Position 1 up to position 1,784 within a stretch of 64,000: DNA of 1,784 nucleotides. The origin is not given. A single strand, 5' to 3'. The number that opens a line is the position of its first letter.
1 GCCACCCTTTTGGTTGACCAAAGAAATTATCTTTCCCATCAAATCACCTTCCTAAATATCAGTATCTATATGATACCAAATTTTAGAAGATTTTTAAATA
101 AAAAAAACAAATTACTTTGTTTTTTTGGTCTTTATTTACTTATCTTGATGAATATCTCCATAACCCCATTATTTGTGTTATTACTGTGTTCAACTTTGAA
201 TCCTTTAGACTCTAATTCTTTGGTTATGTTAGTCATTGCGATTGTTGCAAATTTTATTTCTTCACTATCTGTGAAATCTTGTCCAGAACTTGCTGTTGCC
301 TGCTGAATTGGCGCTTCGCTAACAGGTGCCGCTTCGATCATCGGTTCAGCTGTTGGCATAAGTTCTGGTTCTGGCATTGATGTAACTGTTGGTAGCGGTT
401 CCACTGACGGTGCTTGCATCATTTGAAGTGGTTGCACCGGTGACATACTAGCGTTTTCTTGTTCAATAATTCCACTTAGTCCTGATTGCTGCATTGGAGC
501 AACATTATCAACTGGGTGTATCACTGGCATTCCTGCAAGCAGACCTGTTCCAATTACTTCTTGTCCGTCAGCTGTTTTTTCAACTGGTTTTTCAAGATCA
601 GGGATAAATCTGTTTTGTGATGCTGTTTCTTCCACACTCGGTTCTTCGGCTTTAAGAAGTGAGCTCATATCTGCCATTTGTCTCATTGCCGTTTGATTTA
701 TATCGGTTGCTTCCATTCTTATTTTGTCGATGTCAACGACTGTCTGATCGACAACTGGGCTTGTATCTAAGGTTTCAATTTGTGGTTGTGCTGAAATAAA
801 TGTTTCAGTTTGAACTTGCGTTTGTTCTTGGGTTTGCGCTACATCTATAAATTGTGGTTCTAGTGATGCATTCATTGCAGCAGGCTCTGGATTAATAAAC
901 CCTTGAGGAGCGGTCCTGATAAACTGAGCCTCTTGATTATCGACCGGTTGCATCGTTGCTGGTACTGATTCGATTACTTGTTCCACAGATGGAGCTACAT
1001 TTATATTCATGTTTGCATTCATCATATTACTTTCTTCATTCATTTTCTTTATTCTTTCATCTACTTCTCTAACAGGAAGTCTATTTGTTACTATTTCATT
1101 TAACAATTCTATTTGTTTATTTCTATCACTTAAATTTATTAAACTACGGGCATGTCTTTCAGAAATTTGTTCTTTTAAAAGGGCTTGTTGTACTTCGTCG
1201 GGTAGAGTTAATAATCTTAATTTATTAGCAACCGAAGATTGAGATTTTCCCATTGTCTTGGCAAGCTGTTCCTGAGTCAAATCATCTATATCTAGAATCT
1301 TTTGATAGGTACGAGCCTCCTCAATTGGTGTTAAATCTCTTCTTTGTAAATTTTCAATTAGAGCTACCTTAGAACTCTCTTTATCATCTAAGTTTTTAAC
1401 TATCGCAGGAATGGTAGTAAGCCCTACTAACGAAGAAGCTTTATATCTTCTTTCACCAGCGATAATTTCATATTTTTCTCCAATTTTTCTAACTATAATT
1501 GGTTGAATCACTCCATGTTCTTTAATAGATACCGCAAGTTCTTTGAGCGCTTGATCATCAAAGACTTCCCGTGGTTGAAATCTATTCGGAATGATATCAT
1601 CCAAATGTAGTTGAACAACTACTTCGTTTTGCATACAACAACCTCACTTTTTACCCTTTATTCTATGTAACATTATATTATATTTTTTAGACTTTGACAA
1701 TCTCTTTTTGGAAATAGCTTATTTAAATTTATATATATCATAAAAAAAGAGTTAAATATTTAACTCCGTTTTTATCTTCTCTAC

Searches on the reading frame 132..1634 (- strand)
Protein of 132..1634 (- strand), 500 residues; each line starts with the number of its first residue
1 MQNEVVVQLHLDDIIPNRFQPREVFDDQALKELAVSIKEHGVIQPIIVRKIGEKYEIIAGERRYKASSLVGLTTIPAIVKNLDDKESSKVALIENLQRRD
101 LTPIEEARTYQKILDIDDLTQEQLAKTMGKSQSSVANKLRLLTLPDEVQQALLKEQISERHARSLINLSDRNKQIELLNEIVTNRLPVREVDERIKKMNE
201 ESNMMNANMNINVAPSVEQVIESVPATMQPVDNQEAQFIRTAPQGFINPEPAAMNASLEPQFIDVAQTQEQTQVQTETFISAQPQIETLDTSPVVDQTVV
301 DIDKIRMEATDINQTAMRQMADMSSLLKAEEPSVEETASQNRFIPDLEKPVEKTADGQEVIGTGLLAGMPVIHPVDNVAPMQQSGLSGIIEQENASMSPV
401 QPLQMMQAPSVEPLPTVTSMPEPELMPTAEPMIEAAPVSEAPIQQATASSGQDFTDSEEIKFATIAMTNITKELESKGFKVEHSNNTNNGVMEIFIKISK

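Call 20: search_protein_families(library=pfam, proteins=[window:132-1634:-])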
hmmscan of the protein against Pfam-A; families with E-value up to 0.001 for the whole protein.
window:132-1634:- (500 aa): 2 families
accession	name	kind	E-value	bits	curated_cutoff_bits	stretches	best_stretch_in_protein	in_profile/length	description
PF02195.25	ParB_N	-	1e-34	118.9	26.3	1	7-97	4-95/95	ParB N-terminal domain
PF17762.8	HTH_ParB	-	1.8e-33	115.2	22.6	1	100-199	2-101/102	ParB HTH domain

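Call 28: find_encoding_contigs(protein=window:132-1634:-, flank=10000, max_places=6)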
Protein window:132-1634:- (500 aa): 2 contigs read that carry it; 2 places shown.
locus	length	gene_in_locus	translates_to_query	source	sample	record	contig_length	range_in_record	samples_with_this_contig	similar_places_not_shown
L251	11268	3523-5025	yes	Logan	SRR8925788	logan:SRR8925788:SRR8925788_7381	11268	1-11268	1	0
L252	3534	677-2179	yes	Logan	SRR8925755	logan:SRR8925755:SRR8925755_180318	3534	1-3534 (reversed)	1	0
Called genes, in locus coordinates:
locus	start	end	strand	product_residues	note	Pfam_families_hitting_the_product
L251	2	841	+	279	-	?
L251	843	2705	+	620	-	PF00890:FAD_binding_2 (faint), PF01134:GIDA, PF07992:Pyr_redox_2 (faint), PF21680:GIDA_C_1st, PF13932:SAM_GIDA_C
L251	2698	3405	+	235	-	PF02527:GidB, PF05175:MTS (faint), PF13847:Methyltransf_31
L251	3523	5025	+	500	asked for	PF02195:ParB_N, PF17762:HTH_ParB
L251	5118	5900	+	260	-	PF00142:Fer4_NifH, PF01656:CbiA, PF02374:ArsA_ATPase, PF06564:CBP_BcsQ, PF09140:MipZ (weak), PF10609:ParA, PF13614:AAA_31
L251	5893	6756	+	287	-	PF02195:ParB_N, PF17762:HTH_ParB, PF01381:HTH_3 (weak), PF23552:ParB_C (faint)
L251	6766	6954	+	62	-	PF06107:DUF951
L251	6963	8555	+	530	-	PF03806:ABG_transport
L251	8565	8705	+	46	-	-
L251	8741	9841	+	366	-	PF01926:MMR_HSR1, PF02421:FeoB_N (weak), PF06071:YchF-GTPase_C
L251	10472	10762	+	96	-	PF01250:Ribosomal_S6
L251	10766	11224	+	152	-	PF00436:SSB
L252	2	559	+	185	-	?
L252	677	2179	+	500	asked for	PF02195:ParB_N, PF17762:HTH_ParB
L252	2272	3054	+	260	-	PF00142:Fer4_NifH, PF01656:CbiA, PF02374:ArsA_ATPase, PF06564:CBP_BcsQ, PF09140:MipZ (weak), PF10609:ParA, PF13614:AAA_31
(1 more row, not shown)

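Call 29: search_solved_structures(query=window:132-1634:-, show_alignments=3, max_evalue=1e-10)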
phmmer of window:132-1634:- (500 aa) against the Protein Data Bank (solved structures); distinct sequences matched with E-value up to 1e-10: 13.
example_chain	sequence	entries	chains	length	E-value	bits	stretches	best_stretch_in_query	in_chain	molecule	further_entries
7ng0_A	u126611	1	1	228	7.5e-67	229.9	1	8-201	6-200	Nucleoid occlusion protein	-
7nfu_A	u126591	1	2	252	9.7e-67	229.5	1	4-201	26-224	Nucleoid occlusion protein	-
7ol9_A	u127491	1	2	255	7.9e-58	200.2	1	4-202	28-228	Nucleoid occlusion protein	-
6sdk_A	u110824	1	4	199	1.3e-54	189.6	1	4-200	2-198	Stage 0 sporulation protein J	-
4umk_A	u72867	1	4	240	9.4e-50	173.6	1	6-204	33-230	PROBABLE CHROMOSOME-PARTITIONING PROTEIN PARB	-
1vz0_A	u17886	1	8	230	1.2e-49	173.2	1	6-193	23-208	Chromosome-partitioning protein Spo0J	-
7bnk_A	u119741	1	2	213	2.9e-45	158.8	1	6-202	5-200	ParB family protein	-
7o0n_A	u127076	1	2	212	1.7e-44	156.3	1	6-202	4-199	ParB family protein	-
7bnr_A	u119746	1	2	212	1.7e-44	156.3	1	6-202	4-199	ParB family protein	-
6t1f_A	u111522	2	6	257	1.2e-38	137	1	16-197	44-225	Chromosome-partitioning protein ParB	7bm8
6y93_A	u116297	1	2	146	1.7e-30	110.1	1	86-202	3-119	Nucleoid occlusion protein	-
6s6h_A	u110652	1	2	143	1.4e-18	70.8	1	89-197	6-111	Chromosome-partitioning protein ParB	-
8qa8_A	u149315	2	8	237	1e-13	54.8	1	7-153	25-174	Transcriptional repressor protein KorB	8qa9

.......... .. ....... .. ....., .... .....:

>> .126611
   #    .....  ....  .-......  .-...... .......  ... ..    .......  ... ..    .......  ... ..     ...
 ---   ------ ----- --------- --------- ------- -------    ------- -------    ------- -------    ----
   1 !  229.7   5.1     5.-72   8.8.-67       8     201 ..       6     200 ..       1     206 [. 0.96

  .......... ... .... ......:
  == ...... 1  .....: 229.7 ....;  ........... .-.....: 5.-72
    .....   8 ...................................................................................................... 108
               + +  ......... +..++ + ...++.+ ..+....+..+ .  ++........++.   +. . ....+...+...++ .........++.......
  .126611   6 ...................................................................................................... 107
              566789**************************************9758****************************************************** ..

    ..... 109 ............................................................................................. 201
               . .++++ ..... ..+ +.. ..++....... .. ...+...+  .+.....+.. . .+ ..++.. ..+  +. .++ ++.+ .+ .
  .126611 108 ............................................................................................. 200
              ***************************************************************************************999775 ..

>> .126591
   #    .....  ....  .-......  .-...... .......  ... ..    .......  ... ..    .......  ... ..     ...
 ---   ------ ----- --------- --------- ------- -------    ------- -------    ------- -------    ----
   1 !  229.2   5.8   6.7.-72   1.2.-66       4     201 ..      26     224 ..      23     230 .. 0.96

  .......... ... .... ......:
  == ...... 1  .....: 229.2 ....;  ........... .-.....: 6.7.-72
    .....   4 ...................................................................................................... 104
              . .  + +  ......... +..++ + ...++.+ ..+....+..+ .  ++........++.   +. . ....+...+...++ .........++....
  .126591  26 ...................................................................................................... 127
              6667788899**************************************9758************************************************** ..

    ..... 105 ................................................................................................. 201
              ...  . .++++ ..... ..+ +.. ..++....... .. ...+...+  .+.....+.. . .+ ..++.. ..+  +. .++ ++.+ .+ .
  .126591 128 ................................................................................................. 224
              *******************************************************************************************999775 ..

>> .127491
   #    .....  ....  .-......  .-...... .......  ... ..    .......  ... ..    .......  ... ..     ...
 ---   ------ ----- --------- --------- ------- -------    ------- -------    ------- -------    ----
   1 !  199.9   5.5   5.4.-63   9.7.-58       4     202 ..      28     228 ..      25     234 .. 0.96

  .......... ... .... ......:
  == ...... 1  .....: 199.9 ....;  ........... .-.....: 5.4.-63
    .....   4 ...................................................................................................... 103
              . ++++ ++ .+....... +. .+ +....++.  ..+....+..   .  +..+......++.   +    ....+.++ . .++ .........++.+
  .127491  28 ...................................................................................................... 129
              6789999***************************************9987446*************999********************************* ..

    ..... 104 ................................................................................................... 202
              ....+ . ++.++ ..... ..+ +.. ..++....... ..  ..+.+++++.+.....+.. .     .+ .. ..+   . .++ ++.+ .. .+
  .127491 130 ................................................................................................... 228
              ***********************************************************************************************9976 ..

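Call 30: search_solved_structures(query=L251:5893-6756:+, show_alignments=3, max_evalue=1e-10)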
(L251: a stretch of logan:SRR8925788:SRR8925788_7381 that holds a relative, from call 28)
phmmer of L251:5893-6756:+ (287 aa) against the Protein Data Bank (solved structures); distinct sequences matched with E-value up to 1e-10: 13.
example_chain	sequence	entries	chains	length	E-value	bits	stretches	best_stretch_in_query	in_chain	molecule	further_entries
6sdk_A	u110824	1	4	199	1.7e-57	198.2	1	39-229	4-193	Stage 0 sporulation protein J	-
4umk_A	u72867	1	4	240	1.1e-51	179.1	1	4-233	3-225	PROBABLE CHROMOSOME-PARTITIONING PROTEIN PARB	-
7ol9_A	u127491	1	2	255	1.4e-50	175.5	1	32-240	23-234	Nucleoid occlusion protein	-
7bnk_A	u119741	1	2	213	5e-50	173.7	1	38-235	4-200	ParB family protein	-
1vz0_A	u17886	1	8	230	1.2e-49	172.4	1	38-246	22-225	Chromosome-partitioning protein Spo0J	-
7o0n_A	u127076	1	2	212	4.1e-49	170.7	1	39-235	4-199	ParB family protein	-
7bnr_A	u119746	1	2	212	4.4e-49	170.6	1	39-235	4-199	ParB family protein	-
6t1f_A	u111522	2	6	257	6.8e-45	156.9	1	41-251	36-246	Chromosome-partitioning protein ParB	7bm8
7nfu_A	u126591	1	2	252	1.2e-44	156.1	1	27-239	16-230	Nucleoid occlusion protein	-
7ng0_A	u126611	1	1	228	7.3e-44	153.5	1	38-239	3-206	Nucleoid occlusion protein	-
6y93_A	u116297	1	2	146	6.9e-24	88.1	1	120-241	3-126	Nucleoid occlusion protein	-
6s6h_A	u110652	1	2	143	1.5e-22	83.7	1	121-251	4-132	Chromosome-partitioning protein ParB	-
8qa8_A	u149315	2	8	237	1.5e-18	70.6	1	22-214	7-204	Transcriptional repressor protein KorB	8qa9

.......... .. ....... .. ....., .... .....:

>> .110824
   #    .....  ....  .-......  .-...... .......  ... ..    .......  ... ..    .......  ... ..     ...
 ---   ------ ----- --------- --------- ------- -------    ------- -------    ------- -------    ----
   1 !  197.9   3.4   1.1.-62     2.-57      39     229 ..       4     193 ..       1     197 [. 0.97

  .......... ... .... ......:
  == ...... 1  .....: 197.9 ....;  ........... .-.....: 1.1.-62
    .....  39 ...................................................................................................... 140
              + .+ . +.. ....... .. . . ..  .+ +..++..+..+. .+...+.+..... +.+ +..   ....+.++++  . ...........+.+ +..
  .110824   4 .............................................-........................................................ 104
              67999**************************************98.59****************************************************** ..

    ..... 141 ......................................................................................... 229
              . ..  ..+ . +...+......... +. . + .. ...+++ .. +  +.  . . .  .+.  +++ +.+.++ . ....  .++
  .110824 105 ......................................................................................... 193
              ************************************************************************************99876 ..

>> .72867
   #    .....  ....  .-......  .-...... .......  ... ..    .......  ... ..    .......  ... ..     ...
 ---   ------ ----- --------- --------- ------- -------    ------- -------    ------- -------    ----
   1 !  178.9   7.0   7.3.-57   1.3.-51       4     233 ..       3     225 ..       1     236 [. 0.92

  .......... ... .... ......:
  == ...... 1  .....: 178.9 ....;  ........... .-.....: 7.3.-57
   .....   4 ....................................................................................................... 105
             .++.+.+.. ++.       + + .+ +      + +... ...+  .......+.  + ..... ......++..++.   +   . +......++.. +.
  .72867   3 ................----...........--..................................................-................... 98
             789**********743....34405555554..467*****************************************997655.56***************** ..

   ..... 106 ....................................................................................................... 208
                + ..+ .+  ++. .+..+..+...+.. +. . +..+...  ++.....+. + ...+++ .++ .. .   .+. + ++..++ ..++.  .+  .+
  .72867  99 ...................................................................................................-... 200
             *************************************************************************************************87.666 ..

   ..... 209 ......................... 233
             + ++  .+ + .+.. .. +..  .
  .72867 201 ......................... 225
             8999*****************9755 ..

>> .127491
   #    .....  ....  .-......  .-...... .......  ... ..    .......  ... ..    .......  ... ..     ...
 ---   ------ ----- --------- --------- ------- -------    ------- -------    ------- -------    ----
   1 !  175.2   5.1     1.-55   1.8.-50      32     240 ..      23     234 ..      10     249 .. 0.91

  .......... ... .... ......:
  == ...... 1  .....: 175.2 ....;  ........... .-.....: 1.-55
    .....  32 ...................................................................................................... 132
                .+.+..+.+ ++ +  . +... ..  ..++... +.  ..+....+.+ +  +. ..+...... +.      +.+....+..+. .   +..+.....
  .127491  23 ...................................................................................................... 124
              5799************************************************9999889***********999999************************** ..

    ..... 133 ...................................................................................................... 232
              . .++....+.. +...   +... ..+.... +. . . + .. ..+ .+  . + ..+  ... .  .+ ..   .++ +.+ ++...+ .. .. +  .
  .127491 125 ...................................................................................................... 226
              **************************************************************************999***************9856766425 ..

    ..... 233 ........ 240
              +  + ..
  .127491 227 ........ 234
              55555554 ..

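Call 42: find_homologous_proteins(query=window:132-1634:-, max_evalue=1e-20)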
Query window:132-1634:- (500 aa): 8000 proteins with E <= 1e-20 among 8000 candidates; the best 120 are listed.
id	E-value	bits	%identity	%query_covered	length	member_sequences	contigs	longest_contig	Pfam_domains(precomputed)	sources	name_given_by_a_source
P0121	0.0e+0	1044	100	100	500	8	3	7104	PF17762.9,PF02195.27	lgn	-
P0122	9.4e-179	614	67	100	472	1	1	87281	PF17762.9,PF02195.27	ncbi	-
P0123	6.4e-164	565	62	100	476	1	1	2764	PF17762.9,PF02195.27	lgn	-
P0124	6.3e-140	486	57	100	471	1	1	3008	PF17762.9,PF02195.27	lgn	-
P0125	5.5e-119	417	48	100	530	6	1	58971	PF17762.9,PF02195.27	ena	-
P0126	3.9e-113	397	81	40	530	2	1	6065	PF17762.9,PF02195.27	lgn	-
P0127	5.4e-113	397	47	96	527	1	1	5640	PF17762.9,PF02195.27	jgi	-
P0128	1.1e-112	396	81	40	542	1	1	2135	PF13634.12,PF17762.9,PF02195.27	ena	-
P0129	1.5e-112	395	45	96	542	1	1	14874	PF13634.12,PF17762.9,PF02195.27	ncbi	-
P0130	9.0e-112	393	45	96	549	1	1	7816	PF13634.12,PF17762.9,PF02195.27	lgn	-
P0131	9.2e-112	393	84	40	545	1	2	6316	PF13634.12,PF17762.9,PF02195.27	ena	-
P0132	9.8e-112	393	81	40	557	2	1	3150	PF17762.9,PF02195.27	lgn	-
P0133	1.0e-111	393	83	40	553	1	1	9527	PF13634.12,PF17762.9,PF02195.27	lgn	-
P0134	1.3e-111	392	83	40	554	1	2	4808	PF13634.12,PF17762.9,PF02195.27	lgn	-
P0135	1.4e-111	392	54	75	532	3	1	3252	PF17762.9,PF02195.27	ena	-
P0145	2.5e-110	388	53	75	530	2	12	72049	PF17762.9,PF02195.27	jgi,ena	-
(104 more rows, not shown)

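Call 61: find_encoding_contigs(protein=P0145, flank=4000, max_places=2)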
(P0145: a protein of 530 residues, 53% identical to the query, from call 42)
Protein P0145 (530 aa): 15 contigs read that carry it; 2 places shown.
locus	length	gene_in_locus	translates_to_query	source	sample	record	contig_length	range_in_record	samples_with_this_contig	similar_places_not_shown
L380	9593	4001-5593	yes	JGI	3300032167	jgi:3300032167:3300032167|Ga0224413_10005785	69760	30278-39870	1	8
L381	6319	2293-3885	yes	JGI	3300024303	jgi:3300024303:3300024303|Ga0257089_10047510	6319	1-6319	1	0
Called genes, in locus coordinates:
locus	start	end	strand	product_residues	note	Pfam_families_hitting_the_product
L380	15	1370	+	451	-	PF10396:TrmE_N, PF00350:Dynamin_N (faint), PF12631:MnmE_helical, PF00071:Ras (weak), PF01926:MMR_HSR1, PF02421:FeoB_N (weak)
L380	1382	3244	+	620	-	PF01134:GIDA, PF21680:GIDA_C_1st, PF13932:SAM_GIDA_C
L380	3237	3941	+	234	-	PF02527:GidB, PF03848:TehB (faint), PF13847:Methyltransf_31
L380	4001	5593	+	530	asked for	PF02195:ParB_N, PF17762:HTH_ParB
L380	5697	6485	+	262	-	PF00142:Fer4_NifH, PF01656:CbiA, PF02374:ArsA_ATPase, PF06564:CBP_BcsQ (faint), PF09140:MipZ, PF10609:ParA, PF13614:AAA_31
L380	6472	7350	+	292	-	PF02195:ParB_N, PF08535:KorB (faint), PF17762:HTH_ParB, PF01381:HTH_3 (faint), PF23552:ParB_C (faint)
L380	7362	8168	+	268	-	PF21088:MS_channel_1st (weak), PF00924:MS_channel_2nd, PF21082:MS_channel_3rd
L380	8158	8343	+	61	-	PF06107:DUF951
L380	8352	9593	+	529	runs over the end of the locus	PF03806:ABG_transport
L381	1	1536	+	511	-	?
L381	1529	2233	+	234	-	PF02527:GidB, PF03848:TehB (faint), PF13847:Methyltransf_31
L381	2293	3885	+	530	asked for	PF02195:ParB_N, PF17762:HTH_ParB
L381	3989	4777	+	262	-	PF00142:Fer4_NifH, PF01656:CbiA, PF02374:ArsA_ATPase, PF06564:CBP_BcsQ (faint), PF09140:MipZ, PF10609:ParA, PF13614:AAA_31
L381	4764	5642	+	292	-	PF02195:ParB_N, PF08535:KorB (faint), PF17762:HTH_ParB, PF01381:HTH_3 (faint), PF23552:ParB_C (faint)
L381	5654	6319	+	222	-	?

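Call 69: search_protein_families(library=ncbifam, proteins=[window:132-1634:-, L251:5893-6756:+, L251:5118-5900:+], max_evalue=0.00001)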
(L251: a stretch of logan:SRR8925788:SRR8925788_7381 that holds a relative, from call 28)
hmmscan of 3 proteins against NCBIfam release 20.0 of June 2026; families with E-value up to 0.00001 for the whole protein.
window:132-1634:- (500 aa): 6 families
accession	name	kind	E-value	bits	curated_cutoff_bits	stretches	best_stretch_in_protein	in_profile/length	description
TIGR04285.1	nucleoid_noc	exception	1.9e-85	286.3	315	1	6-229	2-227/255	nucleoid occlusion protein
TIGR00180.1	parB_part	domain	1.5e-56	191.1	58.45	1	4-181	3-185/186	ParB/RepB/Spo0J family partition protein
TIGR03734.1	PRTRC_parB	hypoth_equivalog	6.1e-41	140.6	278.6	1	20-199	7-190/555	PRTRC system ParB family protein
TIGR03454.1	partition_RepB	equivalog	1.2e-17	64.3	201.5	1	3-148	61-208/325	plasmid partitioning protein RepB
NF010406.0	PRK13832.1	subfamily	7.8e-13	47.8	640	1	26-155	25-157/578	plasmid partitioning protein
NF010440.0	PRK13866.1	equivalog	8.7e-09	35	522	1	27-108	87-170/336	plasmid partitioning protein RepB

L251:5893-6756:+ (287 aa): 6 families
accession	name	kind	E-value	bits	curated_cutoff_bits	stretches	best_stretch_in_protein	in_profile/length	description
TIGR04285.1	nucleoid_noc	exception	4.9e-74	248.9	315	1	38-273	1-229/255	nucleoid occlusion protein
TIGR00180.1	parB_part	domain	5.9e-60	202.2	58.45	1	37-214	3-183/186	ParB/RepB/Spo0J family partition protein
TIGR03734.1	PRTRC_parB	hypoth_equivalog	3.6e-40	138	278.6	1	52-227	6-184/555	PRTRC system ParB family protein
TIGR03454.1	partition_RepB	equivalog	2.4e-17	63.3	201.5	1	23-182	51-208/325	plasmid partitioning protein RepB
NF010406.0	PRK13832.1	subfamily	2.1e-13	49.7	640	1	38-175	3-142/578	plasmid partitioning protein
NF010440.0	PRK13866.1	equivalog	4e-10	39.4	522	1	59-147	85-175/336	plasmid partitioning protein RepB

L251:5118-5900:+ (260 aa): 25 families
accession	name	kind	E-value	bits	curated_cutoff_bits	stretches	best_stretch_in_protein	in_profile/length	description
NF041283.1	PrgP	equivalog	7.1e-32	110.9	400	1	1-227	1-230/297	ParA superfamily DNA segregation protein PrgP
NF041546.1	ParA_partition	equivalog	4.7e-31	107.9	180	2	4-66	1-64/203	ParA family partition ATPase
TIGR03453.1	partition_RepA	equivalog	1.1e-29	103.4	348.45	1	3-228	105-343/387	plasmid partitioning protein RepA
TIGR01969.1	minD_arch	subfamily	5.8e-28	97.7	201.75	1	4-257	2-232/251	cell division ATPase MinD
TIGR01968.1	minD_bact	equivalog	8.8e-25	87.5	212.9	1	3-255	2-236/261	septum site-determining protein MinD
NF010443.0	PRK13869.1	subfamily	2.4e-20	72.7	446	1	4-169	123-296/405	plasmid-partitioning protein RepA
TIGR03371.1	cellulose_yhjQ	equivalog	1.2e-16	60.9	157.85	1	3-253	2-239/246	cellulose biosynthesis protein BcsQ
NF010259.0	PRK13705.1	equivalog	1.3e-16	60.5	725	1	4-186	108-292/388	plasmid-partitioning protein SopA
TIGR01007.1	eps_fam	subfamily_domain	1.1e-14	54.5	108.05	1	3-147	18-149/204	polysaccharide biosynthesis tyrosine autokinase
TIGR01287.1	nifH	equivalog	2e-13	50.3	394.35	1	10-258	7-247/275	nitrogenase iron protein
NF033200.1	F430_CfbC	exception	1.4e-11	44.3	402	1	9-75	6-71/260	Ni-sirohydrochlorin a,c-diamide reductive cyclase ATP-dependent reductase subunit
NF009701.0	PRK13230.1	subfamily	8.9e-11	41.3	350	1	9-68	7-64/291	nitrogenase reductase-like protein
NF008079.0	PRK10818.1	equivalog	6.9e-10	38.7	508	1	1-251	1-242/270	septum site-determining protein MinD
NF047398.1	AAA_KGGVGR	domain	1.4e-09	38.5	90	1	3-146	3-163/190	KGGVGR-motif variant AAA ATPase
TIGR03018.1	pepcterm_TyrKin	hypoth_equivalog_domain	1.7e-09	37.3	230.65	1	12-172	45-197/207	XrtA-associated tyrosine autokinase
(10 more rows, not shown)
